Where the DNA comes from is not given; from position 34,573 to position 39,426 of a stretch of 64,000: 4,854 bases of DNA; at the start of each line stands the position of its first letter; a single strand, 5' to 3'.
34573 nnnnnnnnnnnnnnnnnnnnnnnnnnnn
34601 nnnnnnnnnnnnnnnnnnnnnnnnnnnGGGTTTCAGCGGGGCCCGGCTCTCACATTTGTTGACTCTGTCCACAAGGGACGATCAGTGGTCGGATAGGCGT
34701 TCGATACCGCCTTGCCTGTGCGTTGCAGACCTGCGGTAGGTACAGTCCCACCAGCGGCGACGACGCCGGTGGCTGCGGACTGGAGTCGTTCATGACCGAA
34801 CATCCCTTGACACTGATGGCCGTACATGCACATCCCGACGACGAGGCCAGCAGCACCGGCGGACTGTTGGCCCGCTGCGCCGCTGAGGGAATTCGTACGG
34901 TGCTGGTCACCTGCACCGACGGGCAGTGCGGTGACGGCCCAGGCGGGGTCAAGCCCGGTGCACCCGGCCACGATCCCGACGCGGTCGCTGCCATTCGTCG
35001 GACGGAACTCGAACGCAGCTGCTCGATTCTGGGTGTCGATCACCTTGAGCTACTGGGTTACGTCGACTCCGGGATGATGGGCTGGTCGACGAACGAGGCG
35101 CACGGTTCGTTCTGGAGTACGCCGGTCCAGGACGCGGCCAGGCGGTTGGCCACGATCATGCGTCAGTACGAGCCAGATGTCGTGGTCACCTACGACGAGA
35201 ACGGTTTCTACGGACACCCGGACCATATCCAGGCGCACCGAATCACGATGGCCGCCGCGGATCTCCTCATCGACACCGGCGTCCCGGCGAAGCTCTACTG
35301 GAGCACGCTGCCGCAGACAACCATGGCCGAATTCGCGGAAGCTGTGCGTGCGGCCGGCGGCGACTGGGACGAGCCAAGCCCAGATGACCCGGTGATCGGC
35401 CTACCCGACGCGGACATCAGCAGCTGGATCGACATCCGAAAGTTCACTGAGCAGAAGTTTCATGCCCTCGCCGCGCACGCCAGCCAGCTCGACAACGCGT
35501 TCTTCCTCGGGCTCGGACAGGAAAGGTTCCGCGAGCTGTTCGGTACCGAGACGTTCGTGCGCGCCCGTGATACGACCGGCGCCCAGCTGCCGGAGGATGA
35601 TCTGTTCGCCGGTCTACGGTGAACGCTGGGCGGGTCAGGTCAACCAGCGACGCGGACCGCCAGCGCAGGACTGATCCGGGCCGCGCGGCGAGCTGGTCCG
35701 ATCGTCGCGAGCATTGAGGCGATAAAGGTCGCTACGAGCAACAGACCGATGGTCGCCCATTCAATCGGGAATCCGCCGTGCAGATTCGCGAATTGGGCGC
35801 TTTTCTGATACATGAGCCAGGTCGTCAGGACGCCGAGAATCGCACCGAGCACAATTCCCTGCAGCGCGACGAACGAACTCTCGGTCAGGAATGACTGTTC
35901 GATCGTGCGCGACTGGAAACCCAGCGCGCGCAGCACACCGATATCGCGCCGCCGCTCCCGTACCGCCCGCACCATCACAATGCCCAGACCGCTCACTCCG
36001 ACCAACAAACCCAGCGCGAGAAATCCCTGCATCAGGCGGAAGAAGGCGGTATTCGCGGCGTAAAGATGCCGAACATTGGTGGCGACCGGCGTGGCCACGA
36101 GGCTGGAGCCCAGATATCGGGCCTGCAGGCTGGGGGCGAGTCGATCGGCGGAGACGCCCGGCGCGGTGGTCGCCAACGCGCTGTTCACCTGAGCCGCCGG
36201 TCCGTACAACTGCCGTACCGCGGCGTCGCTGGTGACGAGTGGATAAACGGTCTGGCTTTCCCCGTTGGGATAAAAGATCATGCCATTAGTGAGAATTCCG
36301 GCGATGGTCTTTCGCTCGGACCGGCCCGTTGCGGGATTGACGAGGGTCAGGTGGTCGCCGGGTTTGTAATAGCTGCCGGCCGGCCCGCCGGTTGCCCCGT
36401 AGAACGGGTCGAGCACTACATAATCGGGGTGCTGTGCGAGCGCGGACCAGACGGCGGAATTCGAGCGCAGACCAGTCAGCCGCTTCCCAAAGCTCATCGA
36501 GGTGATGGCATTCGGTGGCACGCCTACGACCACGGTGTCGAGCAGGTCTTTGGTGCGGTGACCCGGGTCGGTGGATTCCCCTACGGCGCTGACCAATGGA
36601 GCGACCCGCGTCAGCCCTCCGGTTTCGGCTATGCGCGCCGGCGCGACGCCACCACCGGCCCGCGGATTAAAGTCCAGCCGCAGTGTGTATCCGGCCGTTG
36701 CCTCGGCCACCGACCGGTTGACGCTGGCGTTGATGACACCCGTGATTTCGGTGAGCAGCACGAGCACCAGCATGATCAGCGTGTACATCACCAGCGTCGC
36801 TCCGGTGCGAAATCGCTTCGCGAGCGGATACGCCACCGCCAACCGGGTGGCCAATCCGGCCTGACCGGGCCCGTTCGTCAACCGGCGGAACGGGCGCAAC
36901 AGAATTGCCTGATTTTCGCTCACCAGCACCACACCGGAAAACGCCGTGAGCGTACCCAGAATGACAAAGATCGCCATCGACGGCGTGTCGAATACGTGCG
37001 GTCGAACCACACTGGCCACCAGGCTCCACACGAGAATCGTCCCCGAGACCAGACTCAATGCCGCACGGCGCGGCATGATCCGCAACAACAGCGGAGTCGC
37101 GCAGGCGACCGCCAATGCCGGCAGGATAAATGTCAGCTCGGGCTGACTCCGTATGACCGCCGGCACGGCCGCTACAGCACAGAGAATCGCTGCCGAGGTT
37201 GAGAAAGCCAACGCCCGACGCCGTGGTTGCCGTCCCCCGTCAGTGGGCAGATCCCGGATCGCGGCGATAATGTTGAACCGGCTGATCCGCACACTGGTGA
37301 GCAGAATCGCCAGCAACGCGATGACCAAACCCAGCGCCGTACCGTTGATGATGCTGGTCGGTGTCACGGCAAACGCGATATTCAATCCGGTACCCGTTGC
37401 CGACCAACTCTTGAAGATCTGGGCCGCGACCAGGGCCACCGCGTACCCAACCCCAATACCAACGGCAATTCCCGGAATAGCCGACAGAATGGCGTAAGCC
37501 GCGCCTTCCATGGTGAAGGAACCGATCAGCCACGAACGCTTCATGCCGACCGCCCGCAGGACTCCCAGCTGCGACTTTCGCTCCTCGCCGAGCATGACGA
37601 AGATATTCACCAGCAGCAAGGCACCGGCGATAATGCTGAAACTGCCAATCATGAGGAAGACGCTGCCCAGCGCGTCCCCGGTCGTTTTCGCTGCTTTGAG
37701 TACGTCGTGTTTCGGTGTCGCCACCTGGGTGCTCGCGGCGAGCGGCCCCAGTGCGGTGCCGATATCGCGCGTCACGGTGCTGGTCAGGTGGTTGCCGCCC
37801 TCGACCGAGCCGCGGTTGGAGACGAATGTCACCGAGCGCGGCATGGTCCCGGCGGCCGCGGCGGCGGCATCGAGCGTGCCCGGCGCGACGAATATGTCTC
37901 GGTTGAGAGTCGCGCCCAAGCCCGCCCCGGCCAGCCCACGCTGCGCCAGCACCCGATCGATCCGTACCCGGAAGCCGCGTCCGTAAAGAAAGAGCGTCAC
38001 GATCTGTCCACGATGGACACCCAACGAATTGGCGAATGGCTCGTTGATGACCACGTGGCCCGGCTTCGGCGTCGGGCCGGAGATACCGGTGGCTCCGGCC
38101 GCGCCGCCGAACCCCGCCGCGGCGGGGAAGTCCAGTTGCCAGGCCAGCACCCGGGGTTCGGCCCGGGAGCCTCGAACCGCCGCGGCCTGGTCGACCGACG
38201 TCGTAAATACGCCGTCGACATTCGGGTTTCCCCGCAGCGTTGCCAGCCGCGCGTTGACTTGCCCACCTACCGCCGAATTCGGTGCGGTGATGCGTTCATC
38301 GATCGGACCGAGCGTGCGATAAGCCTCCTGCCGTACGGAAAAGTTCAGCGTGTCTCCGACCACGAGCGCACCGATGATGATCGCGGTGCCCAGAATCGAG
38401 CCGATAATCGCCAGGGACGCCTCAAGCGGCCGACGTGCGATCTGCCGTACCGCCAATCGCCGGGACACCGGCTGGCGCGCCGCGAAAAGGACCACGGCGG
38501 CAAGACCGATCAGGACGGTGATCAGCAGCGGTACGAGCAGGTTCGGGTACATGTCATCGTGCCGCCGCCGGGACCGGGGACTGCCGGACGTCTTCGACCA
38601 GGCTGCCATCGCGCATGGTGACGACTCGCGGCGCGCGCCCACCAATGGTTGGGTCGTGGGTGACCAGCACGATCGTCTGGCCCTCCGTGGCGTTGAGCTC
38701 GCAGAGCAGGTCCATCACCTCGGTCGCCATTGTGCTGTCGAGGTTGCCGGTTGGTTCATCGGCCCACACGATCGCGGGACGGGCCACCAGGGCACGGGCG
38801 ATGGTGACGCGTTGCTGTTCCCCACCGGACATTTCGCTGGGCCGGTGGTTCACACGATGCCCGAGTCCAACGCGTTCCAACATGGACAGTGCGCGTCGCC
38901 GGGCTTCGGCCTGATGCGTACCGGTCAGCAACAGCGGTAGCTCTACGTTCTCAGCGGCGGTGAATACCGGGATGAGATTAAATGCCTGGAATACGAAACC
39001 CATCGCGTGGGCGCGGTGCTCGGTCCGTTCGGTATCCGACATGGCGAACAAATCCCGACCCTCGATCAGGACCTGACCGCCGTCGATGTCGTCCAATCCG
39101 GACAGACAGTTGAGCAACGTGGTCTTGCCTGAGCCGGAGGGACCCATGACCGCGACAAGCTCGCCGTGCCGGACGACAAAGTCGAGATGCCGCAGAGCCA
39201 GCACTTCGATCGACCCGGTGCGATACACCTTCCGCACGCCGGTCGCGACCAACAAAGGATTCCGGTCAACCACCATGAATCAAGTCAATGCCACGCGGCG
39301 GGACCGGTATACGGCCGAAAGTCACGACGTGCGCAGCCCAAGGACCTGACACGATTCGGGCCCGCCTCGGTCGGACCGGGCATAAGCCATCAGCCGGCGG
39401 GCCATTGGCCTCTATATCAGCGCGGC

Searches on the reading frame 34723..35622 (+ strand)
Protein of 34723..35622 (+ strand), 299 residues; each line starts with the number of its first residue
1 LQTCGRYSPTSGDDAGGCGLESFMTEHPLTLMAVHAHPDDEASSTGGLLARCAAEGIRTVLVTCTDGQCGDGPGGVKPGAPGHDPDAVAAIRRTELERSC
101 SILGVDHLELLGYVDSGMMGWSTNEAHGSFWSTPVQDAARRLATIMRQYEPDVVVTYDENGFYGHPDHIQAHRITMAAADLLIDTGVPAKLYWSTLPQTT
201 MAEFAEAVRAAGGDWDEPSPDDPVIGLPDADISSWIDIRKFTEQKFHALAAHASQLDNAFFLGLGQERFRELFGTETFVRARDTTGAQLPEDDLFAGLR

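Call 13: search_protein_families(library=pfam, proteins=[window:34723-35622:+], max_evalue=0.01)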
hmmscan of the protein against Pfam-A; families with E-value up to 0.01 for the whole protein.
window:34723-35622:+ (299 aa): 1 family
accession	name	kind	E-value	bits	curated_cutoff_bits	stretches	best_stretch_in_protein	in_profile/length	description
PF02585.22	PIG-L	-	3.1e-31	109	28.2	1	32-178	1-128/129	GlcNAc-PI de-N-acetylase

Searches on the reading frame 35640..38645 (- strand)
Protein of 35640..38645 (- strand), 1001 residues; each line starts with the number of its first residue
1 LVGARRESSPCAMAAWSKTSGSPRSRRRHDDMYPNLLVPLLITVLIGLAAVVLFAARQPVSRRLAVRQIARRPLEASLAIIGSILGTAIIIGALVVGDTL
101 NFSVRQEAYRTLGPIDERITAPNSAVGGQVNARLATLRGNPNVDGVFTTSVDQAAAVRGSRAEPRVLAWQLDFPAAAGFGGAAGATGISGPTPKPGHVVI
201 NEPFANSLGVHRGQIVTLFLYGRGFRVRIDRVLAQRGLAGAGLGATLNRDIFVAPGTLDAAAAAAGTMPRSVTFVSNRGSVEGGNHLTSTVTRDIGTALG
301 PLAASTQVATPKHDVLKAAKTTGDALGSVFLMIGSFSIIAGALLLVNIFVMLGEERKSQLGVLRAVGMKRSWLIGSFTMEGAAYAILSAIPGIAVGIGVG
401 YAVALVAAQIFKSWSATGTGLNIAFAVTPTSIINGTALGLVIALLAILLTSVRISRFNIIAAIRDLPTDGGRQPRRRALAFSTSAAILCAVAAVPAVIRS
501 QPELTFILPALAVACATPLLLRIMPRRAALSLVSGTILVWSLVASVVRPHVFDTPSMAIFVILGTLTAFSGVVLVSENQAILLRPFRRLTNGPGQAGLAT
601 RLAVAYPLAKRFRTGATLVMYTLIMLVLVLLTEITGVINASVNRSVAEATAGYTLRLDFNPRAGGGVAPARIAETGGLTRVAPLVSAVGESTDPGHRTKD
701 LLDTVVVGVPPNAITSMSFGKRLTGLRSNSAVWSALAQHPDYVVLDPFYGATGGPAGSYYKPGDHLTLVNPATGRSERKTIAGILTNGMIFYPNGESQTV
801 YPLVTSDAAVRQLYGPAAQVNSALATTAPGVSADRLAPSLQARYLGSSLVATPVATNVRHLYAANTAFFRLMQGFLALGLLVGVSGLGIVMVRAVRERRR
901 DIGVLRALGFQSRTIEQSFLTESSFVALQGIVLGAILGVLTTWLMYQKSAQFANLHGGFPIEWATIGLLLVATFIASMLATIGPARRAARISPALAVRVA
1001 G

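Call 13: search_protein_families(library=pfam, proteins=[window:35640-38645:-], max_evalue=0.01)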
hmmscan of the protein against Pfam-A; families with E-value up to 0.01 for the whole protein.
window:35640-38645:- (1001 aa): 1 family
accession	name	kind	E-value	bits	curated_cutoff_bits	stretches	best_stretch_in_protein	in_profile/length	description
PF02687.27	FtsX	-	5.8e-29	101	25.5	2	875-993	3-120/120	FtsX-like permease C-terminal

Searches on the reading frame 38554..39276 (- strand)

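Call 28: search_protein_families(library=pfam, proteins=[window:38554-39276:-], max_evalue=0.001)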
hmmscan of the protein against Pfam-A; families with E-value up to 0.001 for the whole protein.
window:38554-39276:- (240 aa): 4 families
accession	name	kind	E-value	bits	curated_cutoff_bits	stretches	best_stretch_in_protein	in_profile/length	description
PF00005.33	ABC_tran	-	2.3e-33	116.2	25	1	28-176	1-136/137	ABC transporter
PF13304.12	AAA_21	-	5.9e-08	33.6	27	0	41-64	2-25/304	AAA domain, putative AbiEii toxin, Type IV TA system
PF13191.12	AAA_16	-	0.0001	23.2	32.6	1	19-74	5-60/167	AAA ATPase domain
PF02463.25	SMC_N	-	0.00077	19.4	40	0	146-208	134-199/220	RecF/RecN/SMC N terminal domain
